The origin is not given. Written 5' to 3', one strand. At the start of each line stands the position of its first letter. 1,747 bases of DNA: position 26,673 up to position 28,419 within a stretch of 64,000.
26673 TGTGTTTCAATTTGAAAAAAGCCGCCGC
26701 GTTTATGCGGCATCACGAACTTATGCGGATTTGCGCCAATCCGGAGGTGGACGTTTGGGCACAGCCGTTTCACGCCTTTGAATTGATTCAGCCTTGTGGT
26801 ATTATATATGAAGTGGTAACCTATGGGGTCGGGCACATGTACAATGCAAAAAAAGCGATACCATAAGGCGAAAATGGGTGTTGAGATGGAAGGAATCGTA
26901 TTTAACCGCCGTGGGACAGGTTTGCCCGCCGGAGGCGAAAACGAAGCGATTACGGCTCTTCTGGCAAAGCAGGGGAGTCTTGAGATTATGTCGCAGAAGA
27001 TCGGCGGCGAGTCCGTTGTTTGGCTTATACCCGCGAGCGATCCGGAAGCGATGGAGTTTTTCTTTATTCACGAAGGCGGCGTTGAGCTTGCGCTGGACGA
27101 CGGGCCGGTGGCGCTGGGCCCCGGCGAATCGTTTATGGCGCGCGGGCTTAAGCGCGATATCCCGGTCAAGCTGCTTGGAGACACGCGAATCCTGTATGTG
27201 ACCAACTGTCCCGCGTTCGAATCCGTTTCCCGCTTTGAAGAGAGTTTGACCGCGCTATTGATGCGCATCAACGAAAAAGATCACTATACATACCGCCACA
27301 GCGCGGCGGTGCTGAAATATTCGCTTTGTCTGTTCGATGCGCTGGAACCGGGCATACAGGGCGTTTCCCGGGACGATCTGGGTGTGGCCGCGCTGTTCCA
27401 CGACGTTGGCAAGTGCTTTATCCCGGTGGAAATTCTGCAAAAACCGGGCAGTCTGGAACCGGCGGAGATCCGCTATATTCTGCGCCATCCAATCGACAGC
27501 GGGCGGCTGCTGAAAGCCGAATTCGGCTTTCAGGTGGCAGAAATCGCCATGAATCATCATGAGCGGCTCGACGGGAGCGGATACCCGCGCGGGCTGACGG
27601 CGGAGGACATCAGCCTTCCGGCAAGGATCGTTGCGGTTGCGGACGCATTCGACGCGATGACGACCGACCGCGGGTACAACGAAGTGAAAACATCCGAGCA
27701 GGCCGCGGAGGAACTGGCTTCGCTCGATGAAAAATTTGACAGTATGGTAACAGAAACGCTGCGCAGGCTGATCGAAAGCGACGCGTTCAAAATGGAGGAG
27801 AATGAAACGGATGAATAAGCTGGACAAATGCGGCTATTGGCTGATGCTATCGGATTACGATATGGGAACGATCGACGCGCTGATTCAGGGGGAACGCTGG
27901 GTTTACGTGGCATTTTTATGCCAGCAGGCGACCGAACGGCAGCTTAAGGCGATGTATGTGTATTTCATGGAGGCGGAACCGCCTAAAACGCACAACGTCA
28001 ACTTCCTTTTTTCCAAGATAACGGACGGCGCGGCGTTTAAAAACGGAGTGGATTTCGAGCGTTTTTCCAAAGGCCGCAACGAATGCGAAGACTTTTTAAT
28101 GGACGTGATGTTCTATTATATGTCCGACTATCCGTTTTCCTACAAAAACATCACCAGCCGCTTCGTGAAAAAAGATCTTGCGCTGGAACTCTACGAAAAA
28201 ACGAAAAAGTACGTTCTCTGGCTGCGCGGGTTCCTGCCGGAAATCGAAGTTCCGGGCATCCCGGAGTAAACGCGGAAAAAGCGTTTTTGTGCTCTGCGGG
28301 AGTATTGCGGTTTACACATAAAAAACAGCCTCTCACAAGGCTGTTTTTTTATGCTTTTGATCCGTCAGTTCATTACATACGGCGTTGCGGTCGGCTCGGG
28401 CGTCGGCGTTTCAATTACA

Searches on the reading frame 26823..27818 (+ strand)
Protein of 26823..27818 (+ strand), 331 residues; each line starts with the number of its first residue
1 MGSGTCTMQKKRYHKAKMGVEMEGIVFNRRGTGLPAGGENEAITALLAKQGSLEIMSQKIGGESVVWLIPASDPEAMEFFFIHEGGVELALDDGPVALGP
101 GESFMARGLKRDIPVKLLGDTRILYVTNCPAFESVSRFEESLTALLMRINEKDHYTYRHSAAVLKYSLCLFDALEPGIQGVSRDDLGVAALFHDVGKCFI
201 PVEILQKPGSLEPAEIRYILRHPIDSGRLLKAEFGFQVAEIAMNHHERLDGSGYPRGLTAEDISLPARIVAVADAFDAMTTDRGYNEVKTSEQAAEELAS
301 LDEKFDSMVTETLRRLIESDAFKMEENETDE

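Call 5: search_protein_families(library=pfam, proteins=[window:26823-27818:+], max_evalue=0.01)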
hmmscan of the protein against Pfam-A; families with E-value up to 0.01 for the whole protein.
window:26823-27818:+ (331 aa): 3 families
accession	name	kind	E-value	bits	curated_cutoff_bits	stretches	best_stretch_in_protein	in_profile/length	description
PF13487.12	HD_5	-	1.5e-34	119.7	27.2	1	149-307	7-168/170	HD domain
PF01966.28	HD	-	6e-18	65.7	22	1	156-279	1-116/116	HD domain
PF07883.17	Cupin_2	-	0.00035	20.6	27.2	1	73-105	16-47/70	Cupin domain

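Call 12: find_related_loci(query=window:26823-27818:+, collection=genome_contigs, flank=4000)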
Query window:26823-27818:+ (331 aa) in genome_contigs; peptide patterns used: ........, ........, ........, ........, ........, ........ (x = any residue, [..] = any of these).
102 stretches matched a pattern; 75 encode a relative of the query (tblastn E <= 1e-3); 75 distinct loci.
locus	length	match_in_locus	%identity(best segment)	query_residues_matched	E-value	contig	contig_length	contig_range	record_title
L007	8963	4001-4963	80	15-331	2e-174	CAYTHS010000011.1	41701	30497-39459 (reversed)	MAG TPA_asm: uncultured Oscillospiraceae bacterium isolate SRP241341_co1_196 genome assembly, contig: NODE_1123_length_4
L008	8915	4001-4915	78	18-322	5e-161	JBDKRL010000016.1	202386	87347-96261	MAG: Clostridiaceae bacterium isolate 5_bin.60 c_000000993875, whole genome shotgun sequence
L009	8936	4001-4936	74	15-326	1e-157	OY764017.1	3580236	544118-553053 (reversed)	MAG: Christensenellaceae bacterium isolate da863df8-3121-48c8-a9fd-195775925dd7 genome assembly, chromosome: 1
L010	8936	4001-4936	74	15-326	6e-156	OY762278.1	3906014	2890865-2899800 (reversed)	MAG: Christensenellaceae bacterium isolate d7c23e02-40a4-4312-836d-43190f2e112a genome assembly, chromosome: 1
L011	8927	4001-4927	72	11-319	5e-151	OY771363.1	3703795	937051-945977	MAG: Christensenellaceae bacterium isolate 38ba8450-c70d-4108-8ba4-09623ba0e347 genome assembly, chromosome: 1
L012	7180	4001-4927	71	11-319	1e-149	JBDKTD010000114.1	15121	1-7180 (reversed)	MAG: Clostridiaceae bacterium isolate 6_bin.143_R2 c_000001996886, whole genome shotgun sequence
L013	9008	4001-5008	69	2-331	2e-148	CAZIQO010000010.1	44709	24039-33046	MAG TPA_asm: uncultured Oscillospiraceae bacterium isolate binchicken_co108_142 genome assembly, contig: NODE_1522_lengt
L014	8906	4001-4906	71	22-323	7e-144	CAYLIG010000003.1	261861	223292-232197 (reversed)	MAG TPA_asm: uncultured Christensenella sp. isolate binchicken_co27_68 genome assembly, contig: NODE_36_length_261861_co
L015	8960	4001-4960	66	9-328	2e-141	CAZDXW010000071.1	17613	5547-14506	MAG TPA_asm: uncultured Christensenella sp. isolate binchicken_co152_37 genome assembly, contig: NODE_3498_length_17613_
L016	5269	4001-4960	66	9-328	2e-141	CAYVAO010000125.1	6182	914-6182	MAG TPA_asm: uncultured Christensenella sp. isolate SRP167436_co1_26 genome assembly, contig: NODE_21345_length_6182_cov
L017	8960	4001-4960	65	9-328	4e-140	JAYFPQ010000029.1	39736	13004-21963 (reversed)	MAG: Christensenella sp. isolate CA_127_R1 c_CA_000000055573, whole genome shotgun sequence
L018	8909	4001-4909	69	22-323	1e-138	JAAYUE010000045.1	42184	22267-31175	MAG: Clostridiales bacterium isolate AS27yjCOA_135 111011_AS27, whole genome shotgun sequence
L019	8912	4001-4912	67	19-322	3e-138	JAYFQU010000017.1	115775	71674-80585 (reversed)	MAG: Christensenella sp. isolate CA_33 c_CA_000000014608, whole genome shotgun sequence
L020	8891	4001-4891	69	22-317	4e-138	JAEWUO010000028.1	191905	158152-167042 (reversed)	MAG: Bacillota bacterium isolate OH_SDB_26 k127_132480, whole genome shotgun sequence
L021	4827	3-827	75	57-331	1e-137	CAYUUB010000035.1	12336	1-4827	MAG TPA_asm: uncultured Oscillospiraceae bacterium isolate binchicken_co271_13 genome assembly, contig: NODE_8726_length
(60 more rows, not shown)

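Call 36: search_protein_families(library=pfam, proteins=[L009:3219-3596:+, L009:3641-3982:+, L009:5790-6413:+, L009:7440-7895:+, L009:4914-5405:+, L007:3644-3982:+], max_evalue=0.01)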
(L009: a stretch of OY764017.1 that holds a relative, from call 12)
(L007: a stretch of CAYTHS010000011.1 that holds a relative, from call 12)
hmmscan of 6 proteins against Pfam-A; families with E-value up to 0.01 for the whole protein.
L009:3219-3596:+ (125 aa): 2 families
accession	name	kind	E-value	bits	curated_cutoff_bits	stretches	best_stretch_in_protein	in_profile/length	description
PF07352.17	Phage_Mu_Gam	-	0.0026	18.2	28.3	1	46-96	10-60/149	Bacteriophage Mu Gam like protein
PF20667.3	Sec10_N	-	0.0098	16.4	27.4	0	46-96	14-64/118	Exocyst complex component Sec10, N-terminal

L009:3641-3982:+ (113 aa): 3 families
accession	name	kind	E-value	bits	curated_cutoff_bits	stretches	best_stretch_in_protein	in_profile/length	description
PF18765.7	Polbeta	-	1.5e-12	48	26.9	1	29-85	10-68/93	Polymerase beta, Nucleotidyltransferase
PF01909.29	NTP_transf_2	-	8.5e-11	42.5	21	1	27-81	13-63/93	Nucleotidyltransferase domain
PF22600.2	MTPAP-like_central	-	0.00047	20.7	27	1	27-67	34-71/139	Poly(A) RNA polymerase, mitochondrial-like, central palm domain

L009:5790-6413:+ (207 aa): 2 families
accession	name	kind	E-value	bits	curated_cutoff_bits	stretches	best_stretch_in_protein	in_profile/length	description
PF01478.23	Peptidase_A24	-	1.9e-15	57.6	26.5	1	73-175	2-103/104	Type IV leader peptidase family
PF14256.11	YwiC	-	0.0027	18.4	25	1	11-105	30-122/126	YwiC-like protein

L009:7440-7895:+ (151 aa): 1 family
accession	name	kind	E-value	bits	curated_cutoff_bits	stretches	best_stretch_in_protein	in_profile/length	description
PF07811.17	TadE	-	1.8e-13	50.8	22.9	1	26-68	1-43/43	TadE-like protein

L009:4914-5405:+ (163 aa): 1 family
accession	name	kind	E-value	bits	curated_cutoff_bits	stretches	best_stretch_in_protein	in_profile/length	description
PF05168.19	HEPN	-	9.1e-10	39.2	22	1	21-149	4-114/117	HEPN domain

L007:3644-3982:+ (112 aa): 3 families
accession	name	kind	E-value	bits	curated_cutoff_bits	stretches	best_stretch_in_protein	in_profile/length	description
PF18765.7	Polbeta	-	2e-12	47.5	26.9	1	31-84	12-67/93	Polymerase beta, Nucleotidyltransferase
PF01909.29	NTP_transf_2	-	1.2e-10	42.1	21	1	19-75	4-57/93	Nucleotidyltransferase domain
PF22600.2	MTPAP-like_central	-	0.0033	17.9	27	1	17-75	27-83/139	Poly(A) RNA polymerase, mitochondrial-like, central palm domain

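Call 43: find_related_loci(query=window:26886-27818:+, collection=metagenome_contigs, flank=2000)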
Query window:26886-27818:+ (310 aa) in metagenome_contigs; peptide patterns used: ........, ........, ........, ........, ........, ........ (x = any residue, [..] = any of these).
110 stretches matched a pattern; 49 encode a relative of the query (tblastn E <= 1e-3); 49 distinct loci.
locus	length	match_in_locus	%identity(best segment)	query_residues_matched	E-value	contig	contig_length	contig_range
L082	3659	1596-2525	89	1-310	0e+0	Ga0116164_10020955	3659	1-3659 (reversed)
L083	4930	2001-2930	75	1-310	6e-156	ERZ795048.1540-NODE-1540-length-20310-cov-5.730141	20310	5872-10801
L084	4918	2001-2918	75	1-306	1e-155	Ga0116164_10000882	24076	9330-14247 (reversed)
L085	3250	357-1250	74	1-298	3e-156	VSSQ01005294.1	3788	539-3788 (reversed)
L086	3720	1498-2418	68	1-307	6e-145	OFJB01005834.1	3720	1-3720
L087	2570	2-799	74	45-310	2e-144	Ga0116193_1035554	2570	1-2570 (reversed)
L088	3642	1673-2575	66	1-302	2e-138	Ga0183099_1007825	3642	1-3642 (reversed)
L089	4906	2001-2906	65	1-302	5e-134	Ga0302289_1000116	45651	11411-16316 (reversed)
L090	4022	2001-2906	65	1-302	8e-135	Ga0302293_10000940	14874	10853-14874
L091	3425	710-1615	65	1-302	5e-136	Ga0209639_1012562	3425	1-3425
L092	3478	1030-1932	65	1-301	8e-135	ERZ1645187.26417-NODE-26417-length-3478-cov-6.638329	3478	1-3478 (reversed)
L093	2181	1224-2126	65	1-302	8e-139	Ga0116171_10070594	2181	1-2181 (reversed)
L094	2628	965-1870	63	1-302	1e-136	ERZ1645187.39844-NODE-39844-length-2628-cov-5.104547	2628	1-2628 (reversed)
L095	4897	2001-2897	58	1-299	2e-110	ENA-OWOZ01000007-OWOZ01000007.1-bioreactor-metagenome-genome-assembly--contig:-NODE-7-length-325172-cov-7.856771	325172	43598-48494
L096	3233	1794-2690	56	1-299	3e-106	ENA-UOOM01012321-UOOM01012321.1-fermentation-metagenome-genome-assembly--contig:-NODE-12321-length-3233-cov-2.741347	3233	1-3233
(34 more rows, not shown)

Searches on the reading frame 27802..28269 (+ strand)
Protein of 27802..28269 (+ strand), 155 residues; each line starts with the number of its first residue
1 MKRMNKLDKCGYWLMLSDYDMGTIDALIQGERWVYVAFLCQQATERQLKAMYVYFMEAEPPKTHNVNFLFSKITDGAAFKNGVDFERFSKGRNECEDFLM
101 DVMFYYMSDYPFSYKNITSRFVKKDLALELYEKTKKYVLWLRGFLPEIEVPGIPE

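Call 5: search_protein_families(library=pfam, proteins=[window:27802-28269:+], max_evalue=0.01)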
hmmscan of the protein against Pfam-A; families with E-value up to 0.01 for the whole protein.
window:27802-28269:+ (155 aa): 1 family
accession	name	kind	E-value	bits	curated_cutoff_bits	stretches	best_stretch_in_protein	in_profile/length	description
PF05168.19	HEPN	-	8.4e-09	36.1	22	1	13-140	4-113/117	HEPN domain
